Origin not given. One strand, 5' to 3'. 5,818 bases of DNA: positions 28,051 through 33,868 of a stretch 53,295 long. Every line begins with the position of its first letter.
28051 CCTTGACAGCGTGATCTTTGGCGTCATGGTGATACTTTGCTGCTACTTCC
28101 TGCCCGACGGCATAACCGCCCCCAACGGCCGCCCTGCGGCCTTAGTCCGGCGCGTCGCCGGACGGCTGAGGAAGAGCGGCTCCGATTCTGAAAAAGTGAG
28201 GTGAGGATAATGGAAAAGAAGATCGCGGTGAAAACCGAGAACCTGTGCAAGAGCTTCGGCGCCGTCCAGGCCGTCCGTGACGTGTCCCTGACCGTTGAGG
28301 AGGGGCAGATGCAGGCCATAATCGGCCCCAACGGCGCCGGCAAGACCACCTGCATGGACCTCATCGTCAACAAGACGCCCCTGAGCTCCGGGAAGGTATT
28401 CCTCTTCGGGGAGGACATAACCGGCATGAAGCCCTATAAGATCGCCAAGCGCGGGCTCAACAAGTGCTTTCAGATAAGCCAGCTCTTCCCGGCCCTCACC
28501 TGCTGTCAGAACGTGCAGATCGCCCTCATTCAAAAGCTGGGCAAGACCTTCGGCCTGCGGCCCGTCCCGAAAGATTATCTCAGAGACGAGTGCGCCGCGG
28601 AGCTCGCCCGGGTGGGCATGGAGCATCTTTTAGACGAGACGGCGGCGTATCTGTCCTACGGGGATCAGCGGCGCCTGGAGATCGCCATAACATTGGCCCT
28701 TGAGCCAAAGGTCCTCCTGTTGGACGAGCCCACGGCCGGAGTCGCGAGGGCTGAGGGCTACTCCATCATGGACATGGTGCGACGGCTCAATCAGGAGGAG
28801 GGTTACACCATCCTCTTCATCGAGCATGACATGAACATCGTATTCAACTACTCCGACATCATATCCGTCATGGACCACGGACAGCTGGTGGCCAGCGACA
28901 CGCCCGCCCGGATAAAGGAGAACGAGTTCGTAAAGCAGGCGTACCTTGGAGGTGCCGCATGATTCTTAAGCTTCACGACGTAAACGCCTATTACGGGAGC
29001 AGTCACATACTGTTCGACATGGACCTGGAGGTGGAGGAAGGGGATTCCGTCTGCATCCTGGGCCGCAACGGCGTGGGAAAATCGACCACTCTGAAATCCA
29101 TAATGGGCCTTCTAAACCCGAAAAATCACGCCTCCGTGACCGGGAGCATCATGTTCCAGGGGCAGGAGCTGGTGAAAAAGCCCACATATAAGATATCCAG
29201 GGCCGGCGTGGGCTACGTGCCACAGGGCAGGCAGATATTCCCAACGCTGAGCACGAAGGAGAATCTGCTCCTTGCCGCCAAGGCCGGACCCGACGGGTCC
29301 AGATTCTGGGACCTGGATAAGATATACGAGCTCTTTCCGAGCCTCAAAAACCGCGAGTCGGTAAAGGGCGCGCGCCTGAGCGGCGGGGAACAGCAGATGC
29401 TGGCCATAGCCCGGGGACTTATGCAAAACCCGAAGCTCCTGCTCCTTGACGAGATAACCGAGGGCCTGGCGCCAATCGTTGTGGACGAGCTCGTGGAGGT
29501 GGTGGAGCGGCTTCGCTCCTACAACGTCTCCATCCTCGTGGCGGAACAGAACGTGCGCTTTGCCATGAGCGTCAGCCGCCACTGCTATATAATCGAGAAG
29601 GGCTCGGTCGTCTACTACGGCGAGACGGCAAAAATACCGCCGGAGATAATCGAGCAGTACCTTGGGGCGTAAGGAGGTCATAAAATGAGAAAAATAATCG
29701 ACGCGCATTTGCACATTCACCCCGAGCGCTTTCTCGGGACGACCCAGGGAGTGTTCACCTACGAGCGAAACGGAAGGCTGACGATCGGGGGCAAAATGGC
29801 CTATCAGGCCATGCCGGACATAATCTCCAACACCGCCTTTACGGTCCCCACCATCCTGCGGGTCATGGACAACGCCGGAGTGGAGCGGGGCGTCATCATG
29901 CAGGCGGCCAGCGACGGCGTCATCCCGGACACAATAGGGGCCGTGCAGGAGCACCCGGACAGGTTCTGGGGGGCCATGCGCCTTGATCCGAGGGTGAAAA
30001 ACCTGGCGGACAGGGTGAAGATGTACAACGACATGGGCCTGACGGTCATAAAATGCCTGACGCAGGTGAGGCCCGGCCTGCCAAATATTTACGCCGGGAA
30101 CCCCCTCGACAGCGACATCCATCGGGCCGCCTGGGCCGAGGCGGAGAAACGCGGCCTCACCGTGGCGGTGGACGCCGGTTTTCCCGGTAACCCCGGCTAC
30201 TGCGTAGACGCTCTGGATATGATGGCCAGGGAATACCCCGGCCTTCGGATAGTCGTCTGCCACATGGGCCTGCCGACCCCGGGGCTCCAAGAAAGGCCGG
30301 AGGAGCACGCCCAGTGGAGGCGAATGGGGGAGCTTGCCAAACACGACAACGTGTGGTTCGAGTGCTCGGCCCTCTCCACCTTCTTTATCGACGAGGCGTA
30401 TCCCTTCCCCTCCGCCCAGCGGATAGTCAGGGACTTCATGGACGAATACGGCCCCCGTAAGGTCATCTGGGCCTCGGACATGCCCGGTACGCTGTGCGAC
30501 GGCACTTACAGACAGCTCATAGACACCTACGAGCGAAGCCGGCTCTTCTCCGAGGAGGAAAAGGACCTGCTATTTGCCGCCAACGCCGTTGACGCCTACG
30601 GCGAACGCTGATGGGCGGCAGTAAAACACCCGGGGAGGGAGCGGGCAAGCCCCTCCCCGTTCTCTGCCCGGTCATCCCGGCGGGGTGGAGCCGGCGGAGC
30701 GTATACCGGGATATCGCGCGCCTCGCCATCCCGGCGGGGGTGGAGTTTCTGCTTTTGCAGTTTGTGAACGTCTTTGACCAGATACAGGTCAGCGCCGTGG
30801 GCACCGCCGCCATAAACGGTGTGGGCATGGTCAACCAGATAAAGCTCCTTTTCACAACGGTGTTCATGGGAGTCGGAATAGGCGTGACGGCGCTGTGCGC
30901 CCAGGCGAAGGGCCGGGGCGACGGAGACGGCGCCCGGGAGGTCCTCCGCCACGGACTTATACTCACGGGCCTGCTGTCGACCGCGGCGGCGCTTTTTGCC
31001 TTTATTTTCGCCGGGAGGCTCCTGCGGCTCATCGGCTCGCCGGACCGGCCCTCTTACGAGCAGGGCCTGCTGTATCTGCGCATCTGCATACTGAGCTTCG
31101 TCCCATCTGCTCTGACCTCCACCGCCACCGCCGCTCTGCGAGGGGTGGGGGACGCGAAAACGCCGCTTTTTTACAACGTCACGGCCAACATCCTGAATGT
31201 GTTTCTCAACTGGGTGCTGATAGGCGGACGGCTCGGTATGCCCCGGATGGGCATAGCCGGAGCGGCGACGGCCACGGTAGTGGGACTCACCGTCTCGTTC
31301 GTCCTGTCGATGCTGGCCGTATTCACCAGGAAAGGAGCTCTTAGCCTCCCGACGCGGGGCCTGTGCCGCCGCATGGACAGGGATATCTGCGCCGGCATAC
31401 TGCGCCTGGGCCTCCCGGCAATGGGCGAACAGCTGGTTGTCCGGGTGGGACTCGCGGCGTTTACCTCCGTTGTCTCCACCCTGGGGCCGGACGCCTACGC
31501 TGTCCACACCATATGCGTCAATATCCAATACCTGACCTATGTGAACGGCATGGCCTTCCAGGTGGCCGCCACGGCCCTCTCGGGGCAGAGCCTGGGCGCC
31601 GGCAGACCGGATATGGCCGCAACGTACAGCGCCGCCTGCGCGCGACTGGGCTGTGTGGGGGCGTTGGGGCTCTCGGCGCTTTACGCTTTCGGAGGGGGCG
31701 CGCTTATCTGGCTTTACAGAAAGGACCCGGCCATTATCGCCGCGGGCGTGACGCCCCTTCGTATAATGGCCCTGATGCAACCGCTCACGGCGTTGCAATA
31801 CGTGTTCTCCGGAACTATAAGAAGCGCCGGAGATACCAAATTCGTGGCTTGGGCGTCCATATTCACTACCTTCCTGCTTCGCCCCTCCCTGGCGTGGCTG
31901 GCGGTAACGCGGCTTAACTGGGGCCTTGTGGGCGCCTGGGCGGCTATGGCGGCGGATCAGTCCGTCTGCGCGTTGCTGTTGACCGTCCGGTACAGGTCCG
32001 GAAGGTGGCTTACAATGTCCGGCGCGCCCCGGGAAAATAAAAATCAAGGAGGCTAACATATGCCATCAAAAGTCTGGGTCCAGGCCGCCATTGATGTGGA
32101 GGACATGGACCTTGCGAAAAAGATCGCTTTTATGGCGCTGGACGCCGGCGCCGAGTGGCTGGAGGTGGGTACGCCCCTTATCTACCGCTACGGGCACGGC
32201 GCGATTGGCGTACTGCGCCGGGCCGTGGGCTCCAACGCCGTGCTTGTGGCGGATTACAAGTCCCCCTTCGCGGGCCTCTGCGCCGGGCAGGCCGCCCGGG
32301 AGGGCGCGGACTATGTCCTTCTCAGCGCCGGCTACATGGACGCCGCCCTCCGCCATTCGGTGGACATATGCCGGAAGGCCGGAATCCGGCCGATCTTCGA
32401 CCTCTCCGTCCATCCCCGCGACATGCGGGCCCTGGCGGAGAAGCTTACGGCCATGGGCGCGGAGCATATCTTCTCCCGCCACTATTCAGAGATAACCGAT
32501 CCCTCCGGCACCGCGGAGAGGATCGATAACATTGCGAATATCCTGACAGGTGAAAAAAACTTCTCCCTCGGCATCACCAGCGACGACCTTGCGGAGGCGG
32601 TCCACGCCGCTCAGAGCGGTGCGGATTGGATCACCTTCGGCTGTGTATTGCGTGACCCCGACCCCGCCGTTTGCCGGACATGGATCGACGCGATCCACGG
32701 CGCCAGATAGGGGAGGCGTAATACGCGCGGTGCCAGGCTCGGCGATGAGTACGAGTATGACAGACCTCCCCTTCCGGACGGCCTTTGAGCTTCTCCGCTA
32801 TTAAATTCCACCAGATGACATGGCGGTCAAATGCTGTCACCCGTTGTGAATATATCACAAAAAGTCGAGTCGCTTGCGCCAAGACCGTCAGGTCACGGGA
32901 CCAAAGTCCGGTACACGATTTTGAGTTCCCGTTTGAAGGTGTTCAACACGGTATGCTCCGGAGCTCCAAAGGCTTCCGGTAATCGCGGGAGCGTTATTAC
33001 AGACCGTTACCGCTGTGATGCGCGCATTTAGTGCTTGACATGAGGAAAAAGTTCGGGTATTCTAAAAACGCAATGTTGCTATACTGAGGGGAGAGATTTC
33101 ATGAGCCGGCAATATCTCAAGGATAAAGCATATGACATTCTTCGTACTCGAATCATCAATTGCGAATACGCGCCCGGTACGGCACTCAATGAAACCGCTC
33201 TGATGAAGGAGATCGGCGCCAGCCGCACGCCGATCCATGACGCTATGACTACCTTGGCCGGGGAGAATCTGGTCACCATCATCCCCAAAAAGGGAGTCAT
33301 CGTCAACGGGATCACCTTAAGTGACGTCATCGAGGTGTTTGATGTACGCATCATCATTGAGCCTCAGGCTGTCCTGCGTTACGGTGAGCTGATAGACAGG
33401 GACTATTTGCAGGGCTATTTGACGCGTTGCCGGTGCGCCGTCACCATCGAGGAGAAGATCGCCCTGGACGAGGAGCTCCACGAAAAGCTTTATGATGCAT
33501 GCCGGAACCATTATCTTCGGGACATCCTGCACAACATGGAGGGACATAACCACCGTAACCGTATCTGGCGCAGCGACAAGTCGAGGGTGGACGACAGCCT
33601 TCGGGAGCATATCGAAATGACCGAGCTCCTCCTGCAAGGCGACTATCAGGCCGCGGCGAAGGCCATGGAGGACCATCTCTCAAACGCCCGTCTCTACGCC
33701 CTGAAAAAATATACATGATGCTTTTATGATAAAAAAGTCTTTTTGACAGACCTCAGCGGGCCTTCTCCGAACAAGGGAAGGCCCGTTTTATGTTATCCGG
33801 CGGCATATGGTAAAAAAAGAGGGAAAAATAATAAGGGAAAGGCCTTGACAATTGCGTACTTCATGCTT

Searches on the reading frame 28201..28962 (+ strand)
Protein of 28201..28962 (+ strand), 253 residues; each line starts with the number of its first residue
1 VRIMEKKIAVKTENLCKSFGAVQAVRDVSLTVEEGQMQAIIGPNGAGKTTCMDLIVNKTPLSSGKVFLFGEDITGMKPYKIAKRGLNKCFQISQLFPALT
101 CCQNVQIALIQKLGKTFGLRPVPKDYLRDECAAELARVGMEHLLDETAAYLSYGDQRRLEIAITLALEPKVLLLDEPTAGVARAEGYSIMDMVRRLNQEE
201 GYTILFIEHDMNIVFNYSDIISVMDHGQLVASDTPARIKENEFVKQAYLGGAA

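Call 10: search_protein_families(library=pfam, proteins=[window:28201-28962:+], max_evalue=0.0001)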
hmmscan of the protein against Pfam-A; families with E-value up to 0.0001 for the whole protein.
window:28201-28962:+ (253 aa): 2 families
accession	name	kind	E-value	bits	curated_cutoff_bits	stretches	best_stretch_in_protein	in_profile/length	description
PF00005.33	ABC_tran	-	6.6e-30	104.9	25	1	26-179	2-137/137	ABC transporter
PF13304.12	AAA_21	-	3.3e-05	24.6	27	0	39-55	3-19/304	AAA domain, putative AbiEii toxin, Type IV TA system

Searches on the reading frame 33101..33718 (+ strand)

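Call 10: search_protein_families(library=pfam, proteins=[window:33101-33718:+], max_evalue=0.0001)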
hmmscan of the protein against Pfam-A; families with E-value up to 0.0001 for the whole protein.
window:33101-33718:+ (205 aa): 2 families
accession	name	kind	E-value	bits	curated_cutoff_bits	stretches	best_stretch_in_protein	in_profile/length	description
PF07729.17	FCD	-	3.6e-17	63.4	24.3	1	78-194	1-124/125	FCD domain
PF00392.27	GntR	-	5.3e-15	55.3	27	1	7-68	2-64/64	Bacterial regulatory proteins, gntR family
